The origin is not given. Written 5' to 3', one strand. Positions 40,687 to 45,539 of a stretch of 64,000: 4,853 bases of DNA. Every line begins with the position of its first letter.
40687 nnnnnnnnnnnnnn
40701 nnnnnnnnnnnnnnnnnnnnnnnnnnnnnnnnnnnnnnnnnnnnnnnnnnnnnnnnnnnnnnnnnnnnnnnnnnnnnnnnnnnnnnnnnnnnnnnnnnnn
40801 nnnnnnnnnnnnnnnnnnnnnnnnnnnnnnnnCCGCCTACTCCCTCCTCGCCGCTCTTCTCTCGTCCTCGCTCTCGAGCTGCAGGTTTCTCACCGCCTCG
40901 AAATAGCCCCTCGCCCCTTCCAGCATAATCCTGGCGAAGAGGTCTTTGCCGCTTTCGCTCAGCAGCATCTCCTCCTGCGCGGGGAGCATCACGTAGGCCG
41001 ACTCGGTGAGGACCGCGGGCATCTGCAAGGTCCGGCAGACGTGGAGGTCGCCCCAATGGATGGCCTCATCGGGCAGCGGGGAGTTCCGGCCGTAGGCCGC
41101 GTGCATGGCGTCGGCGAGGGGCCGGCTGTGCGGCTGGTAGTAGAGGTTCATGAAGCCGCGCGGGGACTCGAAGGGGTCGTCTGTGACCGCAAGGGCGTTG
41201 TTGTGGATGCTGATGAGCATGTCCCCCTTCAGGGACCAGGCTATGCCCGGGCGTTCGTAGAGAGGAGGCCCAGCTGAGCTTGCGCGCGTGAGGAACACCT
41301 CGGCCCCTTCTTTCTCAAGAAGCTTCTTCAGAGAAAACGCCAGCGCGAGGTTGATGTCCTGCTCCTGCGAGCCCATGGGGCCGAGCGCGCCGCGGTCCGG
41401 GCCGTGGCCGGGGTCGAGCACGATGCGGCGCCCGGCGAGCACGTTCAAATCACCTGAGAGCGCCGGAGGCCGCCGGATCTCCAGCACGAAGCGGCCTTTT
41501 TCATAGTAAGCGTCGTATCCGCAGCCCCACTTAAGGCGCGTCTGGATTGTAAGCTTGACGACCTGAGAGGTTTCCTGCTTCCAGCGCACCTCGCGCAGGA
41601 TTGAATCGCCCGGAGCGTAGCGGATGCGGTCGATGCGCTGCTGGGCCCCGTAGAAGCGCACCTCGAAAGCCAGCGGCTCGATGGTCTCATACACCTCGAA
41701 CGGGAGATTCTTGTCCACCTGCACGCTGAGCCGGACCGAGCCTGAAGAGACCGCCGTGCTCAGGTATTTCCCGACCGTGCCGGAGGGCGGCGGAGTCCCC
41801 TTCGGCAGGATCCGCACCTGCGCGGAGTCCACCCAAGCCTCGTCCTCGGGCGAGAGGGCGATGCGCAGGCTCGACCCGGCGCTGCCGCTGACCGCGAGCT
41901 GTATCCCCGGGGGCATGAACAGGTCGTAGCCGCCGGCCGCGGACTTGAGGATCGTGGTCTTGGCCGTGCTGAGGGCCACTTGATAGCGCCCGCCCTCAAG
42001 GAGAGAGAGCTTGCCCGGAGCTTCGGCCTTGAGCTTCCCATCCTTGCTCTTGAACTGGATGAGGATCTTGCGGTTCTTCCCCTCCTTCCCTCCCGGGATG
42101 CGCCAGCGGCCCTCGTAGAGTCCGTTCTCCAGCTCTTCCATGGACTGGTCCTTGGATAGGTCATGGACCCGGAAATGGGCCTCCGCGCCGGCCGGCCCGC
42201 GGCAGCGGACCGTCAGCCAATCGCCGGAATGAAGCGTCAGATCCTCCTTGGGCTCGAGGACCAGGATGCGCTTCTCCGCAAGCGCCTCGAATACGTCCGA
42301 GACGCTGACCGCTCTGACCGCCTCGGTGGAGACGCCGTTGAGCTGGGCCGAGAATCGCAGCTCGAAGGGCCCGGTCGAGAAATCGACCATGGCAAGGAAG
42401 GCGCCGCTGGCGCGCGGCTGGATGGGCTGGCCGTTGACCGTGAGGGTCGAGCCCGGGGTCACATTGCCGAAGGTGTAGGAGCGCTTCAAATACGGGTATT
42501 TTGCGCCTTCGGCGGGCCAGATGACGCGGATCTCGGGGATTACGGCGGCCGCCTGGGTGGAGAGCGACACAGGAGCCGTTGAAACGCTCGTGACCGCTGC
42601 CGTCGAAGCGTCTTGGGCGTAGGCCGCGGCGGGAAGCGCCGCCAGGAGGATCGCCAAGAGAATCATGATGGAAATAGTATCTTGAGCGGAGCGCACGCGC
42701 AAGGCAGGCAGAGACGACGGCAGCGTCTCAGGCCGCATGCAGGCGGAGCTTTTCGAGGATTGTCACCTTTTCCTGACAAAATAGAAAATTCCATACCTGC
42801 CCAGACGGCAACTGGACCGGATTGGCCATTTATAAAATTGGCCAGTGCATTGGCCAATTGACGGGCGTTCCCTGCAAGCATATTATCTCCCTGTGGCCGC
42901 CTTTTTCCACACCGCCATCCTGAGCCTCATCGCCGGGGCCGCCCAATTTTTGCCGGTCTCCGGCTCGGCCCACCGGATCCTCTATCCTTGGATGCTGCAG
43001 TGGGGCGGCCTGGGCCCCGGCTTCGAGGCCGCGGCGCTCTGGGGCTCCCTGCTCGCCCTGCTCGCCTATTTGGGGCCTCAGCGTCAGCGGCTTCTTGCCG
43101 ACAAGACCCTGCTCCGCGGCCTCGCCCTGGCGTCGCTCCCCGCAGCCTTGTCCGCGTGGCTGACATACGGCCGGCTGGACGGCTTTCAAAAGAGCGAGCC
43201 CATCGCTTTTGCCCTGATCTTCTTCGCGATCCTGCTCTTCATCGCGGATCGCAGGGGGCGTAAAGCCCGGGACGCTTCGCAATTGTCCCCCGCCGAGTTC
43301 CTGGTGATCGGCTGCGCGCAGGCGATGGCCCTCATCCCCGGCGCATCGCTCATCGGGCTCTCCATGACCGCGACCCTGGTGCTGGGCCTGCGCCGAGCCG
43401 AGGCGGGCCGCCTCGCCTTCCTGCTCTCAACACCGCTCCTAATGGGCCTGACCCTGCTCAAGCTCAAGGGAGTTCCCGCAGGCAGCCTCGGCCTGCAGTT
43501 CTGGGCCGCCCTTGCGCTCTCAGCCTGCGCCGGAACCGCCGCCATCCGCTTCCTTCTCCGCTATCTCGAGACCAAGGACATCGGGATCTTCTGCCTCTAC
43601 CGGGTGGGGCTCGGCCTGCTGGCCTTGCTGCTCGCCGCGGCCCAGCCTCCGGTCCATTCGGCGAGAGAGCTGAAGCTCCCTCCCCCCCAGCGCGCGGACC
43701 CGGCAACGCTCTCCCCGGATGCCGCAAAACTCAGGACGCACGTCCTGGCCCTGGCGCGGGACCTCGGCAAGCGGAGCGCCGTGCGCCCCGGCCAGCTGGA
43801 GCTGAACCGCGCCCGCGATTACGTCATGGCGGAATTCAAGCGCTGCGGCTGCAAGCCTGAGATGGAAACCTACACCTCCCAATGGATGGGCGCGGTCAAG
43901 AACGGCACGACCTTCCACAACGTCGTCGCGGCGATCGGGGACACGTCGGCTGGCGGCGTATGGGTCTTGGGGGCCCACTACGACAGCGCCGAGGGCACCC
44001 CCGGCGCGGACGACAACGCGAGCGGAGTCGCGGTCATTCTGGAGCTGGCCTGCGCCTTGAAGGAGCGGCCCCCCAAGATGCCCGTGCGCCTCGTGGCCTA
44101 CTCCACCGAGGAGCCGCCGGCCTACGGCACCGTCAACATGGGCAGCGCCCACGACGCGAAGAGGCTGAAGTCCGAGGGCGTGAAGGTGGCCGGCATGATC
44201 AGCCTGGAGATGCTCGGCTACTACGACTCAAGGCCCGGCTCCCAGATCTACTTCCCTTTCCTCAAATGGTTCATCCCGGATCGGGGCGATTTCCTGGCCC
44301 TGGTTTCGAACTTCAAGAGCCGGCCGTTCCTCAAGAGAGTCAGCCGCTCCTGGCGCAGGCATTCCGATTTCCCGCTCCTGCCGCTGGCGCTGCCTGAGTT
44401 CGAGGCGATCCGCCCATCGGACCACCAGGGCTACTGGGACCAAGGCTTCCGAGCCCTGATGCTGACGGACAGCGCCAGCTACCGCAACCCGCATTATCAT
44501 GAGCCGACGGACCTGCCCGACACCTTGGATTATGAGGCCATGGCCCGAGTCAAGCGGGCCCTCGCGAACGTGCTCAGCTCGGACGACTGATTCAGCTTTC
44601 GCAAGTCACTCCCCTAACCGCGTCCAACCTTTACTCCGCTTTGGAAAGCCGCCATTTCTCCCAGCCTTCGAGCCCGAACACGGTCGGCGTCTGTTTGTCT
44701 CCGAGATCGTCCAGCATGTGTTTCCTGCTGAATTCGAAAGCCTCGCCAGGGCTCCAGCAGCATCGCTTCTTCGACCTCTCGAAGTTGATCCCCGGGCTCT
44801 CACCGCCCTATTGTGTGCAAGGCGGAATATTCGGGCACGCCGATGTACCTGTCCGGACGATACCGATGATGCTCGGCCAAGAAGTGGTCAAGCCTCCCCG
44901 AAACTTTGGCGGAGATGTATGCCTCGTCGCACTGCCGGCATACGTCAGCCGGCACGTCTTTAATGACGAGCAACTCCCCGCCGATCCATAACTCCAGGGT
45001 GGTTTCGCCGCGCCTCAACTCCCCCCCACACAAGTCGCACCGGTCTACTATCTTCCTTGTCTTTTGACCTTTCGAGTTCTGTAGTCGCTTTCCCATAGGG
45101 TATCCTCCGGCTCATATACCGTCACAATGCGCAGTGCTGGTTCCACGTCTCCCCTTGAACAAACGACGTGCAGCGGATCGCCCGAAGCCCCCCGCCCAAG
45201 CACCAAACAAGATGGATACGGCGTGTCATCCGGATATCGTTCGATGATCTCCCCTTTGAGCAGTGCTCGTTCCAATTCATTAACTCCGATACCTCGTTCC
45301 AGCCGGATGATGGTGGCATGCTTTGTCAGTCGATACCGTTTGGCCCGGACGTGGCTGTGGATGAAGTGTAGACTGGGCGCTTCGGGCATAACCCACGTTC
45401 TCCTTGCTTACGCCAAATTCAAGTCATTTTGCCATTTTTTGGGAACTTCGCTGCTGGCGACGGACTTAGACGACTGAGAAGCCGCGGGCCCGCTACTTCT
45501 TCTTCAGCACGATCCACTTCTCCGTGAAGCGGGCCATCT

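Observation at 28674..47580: Family of ~70-90 bp multi-palindromic repeats, four copies, three translated in frame inside protein-coding genes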

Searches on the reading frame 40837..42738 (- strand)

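Call 92: search_protein_families(library=pfam, proteins=[window:40837-42738:-], max_evalue=0.00001)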
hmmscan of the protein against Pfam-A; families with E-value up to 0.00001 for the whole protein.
window:40837-42738:- (633 aa): 1 family
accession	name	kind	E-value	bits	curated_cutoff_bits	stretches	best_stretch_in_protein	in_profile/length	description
PF01520.23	Amidase_3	-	7.5e-32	111.2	27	1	439-607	1-170/174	N-acetylmuramoyl-L-alanine amidase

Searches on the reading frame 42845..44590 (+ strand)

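Call 62: search_protein_families(library=pfam, proteins=[window:42845-44590:+], max_evalue=0.01)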
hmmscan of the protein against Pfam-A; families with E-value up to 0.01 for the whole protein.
window:42845-44590:+ (581 aa): 3 families
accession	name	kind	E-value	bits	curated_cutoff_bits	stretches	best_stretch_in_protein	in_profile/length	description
PF02673.24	BacA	-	1.1e-40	140.4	33.4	1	24-259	2-257/257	Bacitracin resistance protein BacA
PF04389.22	Peptidase_M28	-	1.3e-26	94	21.3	1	359-576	1-192/193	Peptidase family M28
PF01546.33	Peptidase_M20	-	0.004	17.5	24.6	1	386-434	31-81/206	Peptidase family M20/M25/M40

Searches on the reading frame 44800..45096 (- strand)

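Call 62: search_protein_families(library=pfam, proteins=[window:44800-45096:-], max_evalue=0.01)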
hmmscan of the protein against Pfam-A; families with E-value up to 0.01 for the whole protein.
window:44800-45096:- (98 aa): 1 family
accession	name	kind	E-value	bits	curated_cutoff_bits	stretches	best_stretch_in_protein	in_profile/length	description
PF15731.11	MqsA_antitoxin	-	0.0017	18.9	30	1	19-71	2-55/131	Antitoxin component of bacterial toxin-antitoxin system, MqsA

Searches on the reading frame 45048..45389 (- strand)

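Call 62: search_protein_families(library=pfam, proteins=[window:45048-45389:-], max_evalue=0.01)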
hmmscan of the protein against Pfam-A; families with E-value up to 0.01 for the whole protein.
window:45048-45389:- (113 aa): 1 family
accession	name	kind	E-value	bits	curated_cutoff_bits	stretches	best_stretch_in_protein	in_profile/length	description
PF14076.12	DUF4258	-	9.1e-22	77.6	25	1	21-93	1-71/71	Domain of unknown function (DUF4258)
